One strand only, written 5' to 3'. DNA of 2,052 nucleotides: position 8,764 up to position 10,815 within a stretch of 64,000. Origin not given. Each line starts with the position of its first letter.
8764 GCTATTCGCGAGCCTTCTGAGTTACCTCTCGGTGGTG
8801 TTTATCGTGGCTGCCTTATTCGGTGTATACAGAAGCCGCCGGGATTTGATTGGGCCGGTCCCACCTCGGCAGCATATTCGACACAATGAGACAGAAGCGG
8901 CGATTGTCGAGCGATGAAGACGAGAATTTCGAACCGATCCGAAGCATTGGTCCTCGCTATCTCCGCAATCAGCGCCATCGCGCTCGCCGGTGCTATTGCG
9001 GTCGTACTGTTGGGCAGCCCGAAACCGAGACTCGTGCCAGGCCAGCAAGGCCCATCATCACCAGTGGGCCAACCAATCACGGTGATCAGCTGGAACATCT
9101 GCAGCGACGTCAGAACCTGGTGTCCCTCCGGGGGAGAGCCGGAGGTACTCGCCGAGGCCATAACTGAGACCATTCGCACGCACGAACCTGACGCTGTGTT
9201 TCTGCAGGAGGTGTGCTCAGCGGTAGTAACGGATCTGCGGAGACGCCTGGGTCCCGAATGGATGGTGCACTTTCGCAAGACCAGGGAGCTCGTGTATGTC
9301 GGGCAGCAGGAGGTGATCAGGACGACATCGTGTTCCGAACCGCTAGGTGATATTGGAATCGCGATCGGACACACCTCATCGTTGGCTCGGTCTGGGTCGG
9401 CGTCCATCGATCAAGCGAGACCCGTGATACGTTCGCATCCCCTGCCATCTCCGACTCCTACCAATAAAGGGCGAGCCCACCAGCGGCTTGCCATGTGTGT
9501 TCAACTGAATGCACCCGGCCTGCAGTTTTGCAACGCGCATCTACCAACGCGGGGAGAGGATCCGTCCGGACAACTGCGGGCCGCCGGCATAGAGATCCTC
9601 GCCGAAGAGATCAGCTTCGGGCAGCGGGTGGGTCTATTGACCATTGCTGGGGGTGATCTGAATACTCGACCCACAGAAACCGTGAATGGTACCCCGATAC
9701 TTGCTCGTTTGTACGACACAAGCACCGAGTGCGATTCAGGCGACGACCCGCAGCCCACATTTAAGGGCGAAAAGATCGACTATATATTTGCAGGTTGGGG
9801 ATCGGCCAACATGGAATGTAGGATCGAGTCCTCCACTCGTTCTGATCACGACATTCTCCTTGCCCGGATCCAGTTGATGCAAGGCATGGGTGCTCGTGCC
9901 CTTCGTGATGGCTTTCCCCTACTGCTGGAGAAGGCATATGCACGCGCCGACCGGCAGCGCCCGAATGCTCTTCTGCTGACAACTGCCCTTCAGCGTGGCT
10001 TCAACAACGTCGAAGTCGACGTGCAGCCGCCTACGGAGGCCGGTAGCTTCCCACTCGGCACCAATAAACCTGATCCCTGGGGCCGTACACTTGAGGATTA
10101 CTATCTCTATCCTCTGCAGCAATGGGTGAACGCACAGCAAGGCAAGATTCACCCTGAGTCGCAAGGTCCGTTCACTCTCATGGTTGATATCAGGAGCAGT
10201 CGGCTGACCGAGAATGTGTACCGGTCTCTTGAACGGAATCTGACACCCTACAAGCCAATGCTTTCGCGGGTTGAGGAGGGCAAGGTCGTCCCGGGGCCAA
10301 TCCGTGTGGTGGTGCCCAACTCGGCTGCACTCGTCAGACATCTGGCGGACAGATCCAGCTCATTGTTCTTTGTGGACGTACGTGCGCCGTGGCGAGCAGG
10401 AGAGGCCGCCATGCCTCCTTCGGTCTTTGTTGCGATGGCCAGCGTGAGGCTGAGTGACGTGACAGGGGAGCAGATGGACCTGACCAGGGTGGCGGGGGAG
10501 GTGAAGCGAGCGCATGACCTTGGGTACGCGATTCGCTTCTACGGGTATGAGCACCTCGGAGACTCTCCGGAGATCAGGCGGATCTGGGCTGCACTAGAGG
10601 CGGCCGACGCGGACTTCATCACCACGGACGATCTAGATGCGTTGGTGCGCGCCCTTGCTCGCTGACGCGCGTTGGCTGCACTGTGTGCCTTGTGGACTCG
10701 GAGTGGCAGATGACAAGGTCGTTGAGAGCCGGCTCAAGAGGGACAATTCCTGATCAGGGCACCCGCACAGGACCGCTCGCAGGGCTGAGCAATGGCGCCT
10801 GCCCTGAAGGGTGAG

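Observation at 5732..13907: An ~8-kb low-GC, mobility-gene-free cassette splits a high-GC cell-wall glycopolymer locus, like a serotype-specific region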

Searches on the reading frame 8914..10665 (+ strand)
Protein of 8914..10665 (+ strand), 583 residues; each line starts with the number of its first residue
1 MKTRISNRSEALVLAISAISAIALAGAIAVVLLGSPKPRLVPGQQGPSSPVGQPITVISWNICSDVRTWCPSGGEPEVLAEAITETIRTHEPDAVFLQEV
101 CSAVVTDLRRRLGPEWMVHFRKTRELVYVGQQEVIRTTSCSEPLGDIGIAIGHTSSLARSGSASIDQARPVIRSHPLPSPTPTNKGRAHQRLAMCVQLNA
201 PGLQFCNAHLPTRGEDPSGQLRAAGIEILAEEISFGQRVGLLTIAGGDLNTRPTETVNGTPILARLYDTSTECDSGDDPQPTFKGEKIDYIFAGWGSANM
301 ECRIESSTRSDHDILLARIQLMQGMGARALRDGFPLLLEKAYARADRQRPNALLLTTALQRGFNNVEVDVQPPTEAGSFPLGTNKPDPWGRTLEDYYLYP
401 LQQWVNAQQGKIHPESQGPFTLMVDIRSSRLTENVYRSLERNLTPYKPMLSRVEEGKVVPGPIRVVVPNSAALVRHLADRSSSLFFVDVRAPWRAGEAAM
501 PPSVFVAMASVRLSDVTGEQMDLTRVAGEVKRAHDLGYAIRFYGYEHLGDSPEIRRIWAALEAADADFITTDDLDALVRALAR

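Call 5: search_protein_families(library=pfam, proteins=[window:8914-10665:+], max_evalue=0.01)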
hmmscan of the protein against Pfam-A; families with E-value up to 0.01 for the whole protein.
window:8914-10665:+ (583 aa): 1 family
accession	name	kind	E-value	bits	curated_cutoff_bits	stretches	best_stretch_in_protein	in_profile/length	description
PF03372.29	Exo_endo_phos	-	9.1e-08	32.5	24.5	1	58-312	1-225/225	Endonuclease/Exonuclease/phosphatase family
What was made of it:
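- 8914..10665 (+): 583-aa protein with an N-terminal membrane anchor, an EEP (endonuclease/exonuclease/phosphatase) domain, and a degenerate GDPD_2/PLC-like barrel. Pfam Exo_endo_phos (call 5).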

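Call 12: find_encoding_contigs(protein=window:8914-10665:+, flank=10000, max_places=10)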
Protein window:8914-10665:+ (583 aa): no gene with exactly this product is on record in the collection.

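Call 21: find_homologous_proteins(query=window:8914-10665:+, max_evalue=0.00001)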
Query window:8914-10665:+ (583 aa): 1 proteins with E <= 0.00001 among 8000 candidates.
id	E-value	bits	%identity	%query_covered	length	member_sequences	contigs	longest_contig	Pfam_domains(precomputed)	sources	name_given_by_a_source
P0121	1.5e-212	725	58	99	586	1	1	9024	PF03372.30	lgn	-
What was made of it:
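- Tried and rejected: It found only one homologue (call 21).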

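Call 25: search_protein_families(library=ncbifam, proteins=[window:8914-10665:+], max_evalue=0.001)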
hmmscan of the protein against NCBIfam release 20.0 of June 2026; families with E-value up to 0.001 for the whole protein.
window:8914-10665:+ (583 aa): 0 families

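Call 26: search_solved_structures(query=window:8914-10665:+, max_evalue=1)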
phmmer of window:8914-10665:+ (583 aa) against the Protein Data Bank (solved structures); distinct sequences matched with E-value up to 1: 0.
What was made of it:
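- Tried and rejected: No hit (call 26).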

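Call 50: search_protein_representatives(alignment_id=A1)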
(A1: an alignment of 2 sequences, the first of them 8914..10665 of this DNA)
Query: 2 sequences, 588 profile positions. Proteins with E-value up to 0.001 (for the whole library): 773; up to 1e-10: 197; up to 1e-30: 11. The best 150 are listed.
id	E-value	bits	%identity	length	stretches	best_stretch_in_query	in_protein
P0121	0.0e+00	1232.8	-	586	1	1-588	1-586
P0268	5.1e-148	510.5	-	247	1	340-587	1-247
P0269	7.6e-111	387.7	-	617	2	26-332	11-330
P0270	1.6e-83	297.5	-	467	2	260-581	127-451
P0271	4.2e-60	220.2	-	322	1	37-324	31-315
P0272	1.2e-50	189.0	-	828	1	22-588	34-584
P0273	1.3e-49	185.5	-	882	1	57-586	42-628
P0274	1.4e-48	182.2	-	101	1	1-104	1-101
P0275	7.7e-35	136.8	-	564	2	354-583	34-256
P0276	8.2e-33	130.1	-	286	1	47-323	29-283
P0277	9.6e-32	126.5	-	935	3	333-587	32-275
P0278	1.4e-27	112.8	-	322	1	24-322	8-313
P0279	5.2e-25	104.3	-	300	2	183-317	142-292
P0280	1.6e-23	99.4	-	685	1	337-582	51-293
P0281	2.3e-22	95.6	-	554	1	29-329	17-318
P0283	4.1e-21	91.4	-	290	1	337-585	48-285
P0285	1.0e-20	90.1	-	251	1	343-582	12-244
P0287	2.7e-19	85.4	-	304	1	343-587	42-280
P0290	4.8e-19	84.6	-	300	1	336-587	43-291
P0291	1.4e-18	83.1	-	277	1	331-583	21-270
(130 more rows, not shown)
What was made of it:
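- Tried and rejected: A full HMMER scan was needed to show that the two halves are common separately but rarely fused (call 50).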

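Call 51: search_protein_families(library=pfam, proteins=[P0272, P0273, P0269, P0270, P0275, P0283, P0285, P0287, P0290, P0291], max_evalue=0.01)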
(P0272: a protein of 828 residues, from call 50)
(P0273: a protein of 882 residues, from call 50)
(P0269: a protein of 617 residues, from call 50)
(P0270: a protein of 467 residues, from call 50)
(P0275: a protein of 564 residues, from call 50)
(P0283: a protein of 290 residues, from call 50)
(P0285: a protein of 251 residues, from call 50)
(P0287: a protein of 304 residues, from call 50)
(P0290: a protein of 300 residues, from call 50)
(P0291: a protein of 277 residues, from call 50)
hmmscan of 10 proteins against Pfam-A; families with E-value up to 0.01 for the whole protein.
P0272 (828 aa): 3 families
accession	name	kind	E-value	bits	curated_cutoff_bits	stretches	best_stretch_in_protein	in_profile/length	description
PF14200.12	RicinB_lectin_2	-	7.8e-36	123.1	25.6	3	727-813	4-89/89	Ricin-type beta-trefoil lectin domain-like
PF03372.29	Exo_endo_phos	-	6.7e-16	59.1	24.5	1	71-316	1-225/225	Endonuclease/Exonuclease/phosphatase family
PF00652.28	Ricin_B_lectin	-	1.2e-12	48.5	29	1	737-825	2-84/126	Ricin-type beta-trefoil lectin domain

P0273 (882 aa): 3 families
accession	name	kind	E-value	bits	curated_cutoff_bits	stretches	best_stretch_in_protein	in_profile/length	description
PF03372.29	Exo_endo_phos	-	1.7e-13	51.3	24.5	1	47-328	2-225/225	Endonuclease/Exonuclease/phosphatase family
PF00652.28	Ricin_B_lectin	-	1.1e-08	35.7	29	1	797-864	47-117/126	Ricin-type beta-trefoil lectin domain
PF14200.12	RicinB_lectin_2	-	1e-06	29.7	25.6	1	785-850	4-74/89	Ricin-type beta-trefoil lectin domain-like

P0269 (617 aa): 1 family
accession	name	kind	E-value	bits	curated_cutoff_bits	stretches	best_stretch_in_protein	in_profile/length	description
PF03372.29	Exo_endo_phos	-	2.5e-17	63.8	24.5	1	40-313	1-225/225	Endonuclease/Exonuclease/phosphatase family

P0270 (467 aa): 1 family
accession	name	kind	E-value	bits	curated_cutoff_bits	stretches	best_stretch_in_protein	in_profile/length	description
PF03372.29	Exo_endo_phos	-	9.7e-06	25.9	24.5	1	44-182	116-225/225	Endonuclease/Exonuclease/phosphatase family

P0275 (564 aa): 2 families
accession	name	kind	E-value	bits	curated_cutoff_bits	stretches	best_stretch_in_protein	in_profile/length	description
PF13653.12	GDPD_2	-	1.2e-08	35.6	27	1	515-544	1-29/30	Glycerophosphoryl diester phosphodiesterase family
PF16387.11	DUF4996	-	2.1e-05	25.4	33.7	0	232-258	76-102/102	Domain of unknown function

P0283 (290 aa): 1 family
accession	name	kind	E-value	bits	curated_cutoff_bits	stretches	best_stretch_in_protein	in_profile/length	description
PF13653.12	GDPD_2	-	0.0061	17.5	27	0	246-279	3-30/30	Glycerophosphoryl diester phosphodiesterase family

P0285 (251 aa): 1 family
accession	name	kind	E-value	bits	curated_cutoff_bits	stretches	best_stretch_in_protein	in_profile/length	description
PF13653.12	GDPD_2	-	0.00082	20.2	27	1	217-241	6-30/30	Glycerophosphoryl diester phosphodiesterase family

P0287 (304 aa): 2 families
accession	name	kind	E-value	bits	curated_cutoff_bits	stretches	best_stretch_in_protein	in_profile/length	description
PF03009.23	GDPD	-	0.00071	20.2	23.6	1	219-272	196-243/244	Glycerophosphoryl diester phosphodiesterase family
PF13653.12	GDPD_2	-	0.0015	19.4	27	1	237-272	1-30/30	Glycerophosphoryl diester phosphodiesterase family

P0290 (300 aa): 1 family
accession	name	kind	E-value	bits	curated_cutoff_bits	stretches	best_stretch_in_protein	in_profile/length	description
PF13653.12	GDPD_2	-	3e-09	37.5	27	1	248-283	1-30/30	Glycerophosphoryl diester phosphodiesterase family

P0291 (277 aa): 1 family
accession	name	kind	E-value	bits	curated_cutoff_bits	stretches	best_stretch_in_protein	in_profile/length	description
PF13653.12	GDPD_2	-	6.4e-05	23.7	27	1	231-265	1-29/30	Glycerophosphoryl diester phosphodiesterase family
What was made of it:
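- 8914..10665 (+): C-terminal homologues hit GDPD_2 (call 51).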

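Call 75: predict_structure(alignment_id=A4)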
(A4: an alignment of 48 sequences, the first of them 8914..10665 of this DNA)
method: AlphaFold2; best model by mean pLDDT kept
length: 583 residues; sequences in the alignment: 48
mean_pLDDT: 89.4   pTM: 0.83
mean pLDDT of the five models: 89.4, 89.1, 88.1, 88.1, 87.7
residues with pLDDT >= 90: 399; 70-90: 136; 50-70: 30; < 50: 18
segments of 3 or more residues with pLDDT < 50: 1-5, 35-47
pLDDT, mean of each block of 10 residues (from residue 1): 52 82 86 57 47 91 86 92 97 98 97 96 91 89 92 90 74 91 85 93 95 95 96 90 96 97 95 88 97 91 96 97 69 83 77 85 95 95 86 93 91 92 95 97 97 96 97 93 96 79 90 94 96 95 91 95 97 92 87
secondary structure, 60 per line:
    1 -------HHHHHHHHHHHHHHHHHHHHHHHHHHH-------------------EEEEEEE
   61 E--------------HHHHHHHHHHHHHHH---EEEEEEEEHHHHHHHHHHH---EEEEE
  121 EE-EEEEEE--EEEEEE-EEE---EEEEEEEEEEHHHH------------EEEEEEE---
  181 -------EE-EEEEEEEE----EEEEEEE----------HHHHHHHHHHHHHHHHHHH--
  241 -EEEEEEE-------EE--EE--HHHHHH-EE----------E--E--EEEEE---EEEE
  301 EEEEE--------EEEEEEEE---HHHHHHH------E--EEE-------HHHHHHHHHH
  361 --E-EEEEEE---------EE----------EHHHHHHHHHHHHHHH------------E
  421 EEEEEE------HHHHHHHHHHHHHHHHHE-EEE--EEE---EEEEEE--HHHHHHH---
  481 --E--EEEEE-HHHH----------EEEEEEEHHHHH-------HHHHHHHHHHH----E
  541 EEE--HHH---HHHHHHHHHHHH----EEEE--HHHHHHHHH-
elements in order: H8-34 E54-61 H76-90 E94-101 H102-112 E116-122 E124-129 E132-137 E139-141 E145-154 H155-158 E171-177 E191-198 E203-209 H220-238 E242-248 H264-269 E289-293 E297-305 E314-321 H325-331 E341-343 H351-360 E365-370 H393-407 E420-426 H433-449 E452-454 E457-459 E463-468 H471-477 E486-490 H492-495 E506-512 H513-517 H525-535 E540-543 H552-563 E568-571 H574-582
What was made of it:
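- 8914..10665 (+): The AF2 model has pLDDT 89.4, with helix 8-34 followed by an EEP domain and then a beta/alpha domain (call 75).
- On GDPD_2 / PLC-like phosphodiesterase (C-terminal half of the 583-aa protein): The fold is probably retained (beta/alpha pattern, pLDDT above 90; call 75), but activity is doubtful.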

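Call 79: fold_search(model_id=the predicted structure, library=pdb)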
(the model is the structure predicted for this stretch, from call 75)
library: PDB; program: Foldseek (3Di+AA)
matches with E <= 10: 883; with E <= 0.001: 204
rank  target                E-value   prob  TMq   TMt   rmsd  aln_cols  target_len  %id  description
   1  6bt2_A                2.7e-13  1.00  0.32  0.63   5.2       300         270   21  Structure of the human Nocturnin catalytic domain with bound sulfate anion (released 2018-05-16)
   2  6bt2_B                3.9e-13  1.00  0.33  0.65   4.8       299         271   20  Structure of the human Nocturnin catalytic domain with bound sulfate anion (released 2018-05-16)
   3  6mal                  7.3e-13  1.00  0.33  0.59   5.1       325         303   19  Structure of human Nocturnin C-terminal domain (released 2018-09-05)
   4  6nf0                  7.3e-13  1.00  0.33  0.59   5.6       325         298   19  Nocturnin with bound NADPH substrate (released 2019-05-01)
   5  6bt1                  3.0e-12  1.00  0.32  0.59   5.3       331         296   20  Structure of the human Nocturnin catalytic domain (released 2018-05-16)
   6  5ino_B                2.1e-11  1.00  0.30  0.65   5.4       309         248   18  Human Tdp2 reaction product (5'-phosphorylated DNA)-Mg2+ complex (released 2016-04-27)
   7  5inm_B                2.1e-11  1.00  0.30  0.65   5.5       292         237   18  Mouse Tdp2 protein, apo state with variable DNA-binding grasp conformations (released 2016-04-27)
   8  5inn_C                3.0e-11  1.00  0.31  0.73   4.7       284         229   18  Mouse Tdp2 D358N protein, apo state with increased disorder amongst variable DNA-binding grasp conformations (released 2016-04-27)
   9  5j3p_A                3.2e-11  1.00  0.30  0.65   5.0       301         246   14  Crystal structure of the catalytic domain of human tyrosyl DNA phosphodiesterase 2 (released 2016-05-04)
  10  4f1i                  3.3e-11  1.00  0.31  0.52   5.0       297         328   16  Crystal structure of SeMet TDP2 from Caenorhabditis elegans (released 2012-10-31)
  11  4gew                  3.5e-11  1.00  0.30  0.50   5.7       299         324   16  Crystal structure of TDP2 from C. elegans (released 2012-10-31)
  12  5inn_A                4.2e-11  1.00  0.31  0.67   5.0       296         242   17  Mouse Tdp2 D358N protein, apo state with increased disorder amongst variable DNA-binding grasp conformations (released 2016-04-27)
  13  5ino_A                4.4e-11  1.00  0.31  0.65   5.2       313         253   17  Human Tdp2 reaction product (5'-phosphorylated DNA)-Mg2+ complex (released 2016-04-27)
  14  4fva_D                4.7e-11  1.00  0.30  0.64   5.1       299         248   17  Crystal structure of truncated Caenorhabditis elegans TDP2 (released 2012-10-31)
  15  4gz0_A                5.0e-11  1.00  0.29  0.61   5.0       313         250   16  Mus Musculus Tdp2-DNA Substrate Analog (5'-6-aminohexanol) Complex (released 2012-10-31)
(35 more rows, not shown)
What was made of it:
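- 8914..10665 (+): Foldseek gives EEP enzymes (call 79).
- The EEP model is confident and has an N-terminal helix anchor (calls 75, 79).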

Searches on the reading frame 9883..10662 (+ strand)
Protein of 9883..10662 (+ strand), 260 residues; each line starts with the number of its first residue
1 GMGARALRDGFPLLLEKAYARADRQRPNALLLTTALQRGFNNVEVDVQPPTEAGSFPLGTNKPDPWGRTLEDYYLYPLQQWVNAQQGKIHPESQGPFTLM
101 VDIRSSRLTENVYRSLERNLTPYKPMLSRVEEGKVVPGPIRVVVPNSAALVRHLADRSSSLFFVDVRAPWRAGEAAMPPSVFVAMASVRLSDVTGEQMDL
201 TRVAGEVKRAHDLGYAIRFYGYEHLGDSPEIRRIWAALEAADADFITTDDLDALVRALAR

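Call 24: search_protein_families(library=pfam, proteins=[window:9883-10662:+], max_evalue=10)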
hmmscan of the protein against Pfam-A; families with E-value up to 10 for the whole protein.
seq(260 aa): 1 family
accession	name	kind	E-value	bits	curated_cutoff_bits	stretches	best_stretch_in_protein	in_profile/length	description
PF03009.23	GDPD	-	0.083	13.4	23.6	1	149-252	152-243/244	Glycerophosphoryl diester phosphodiesterase family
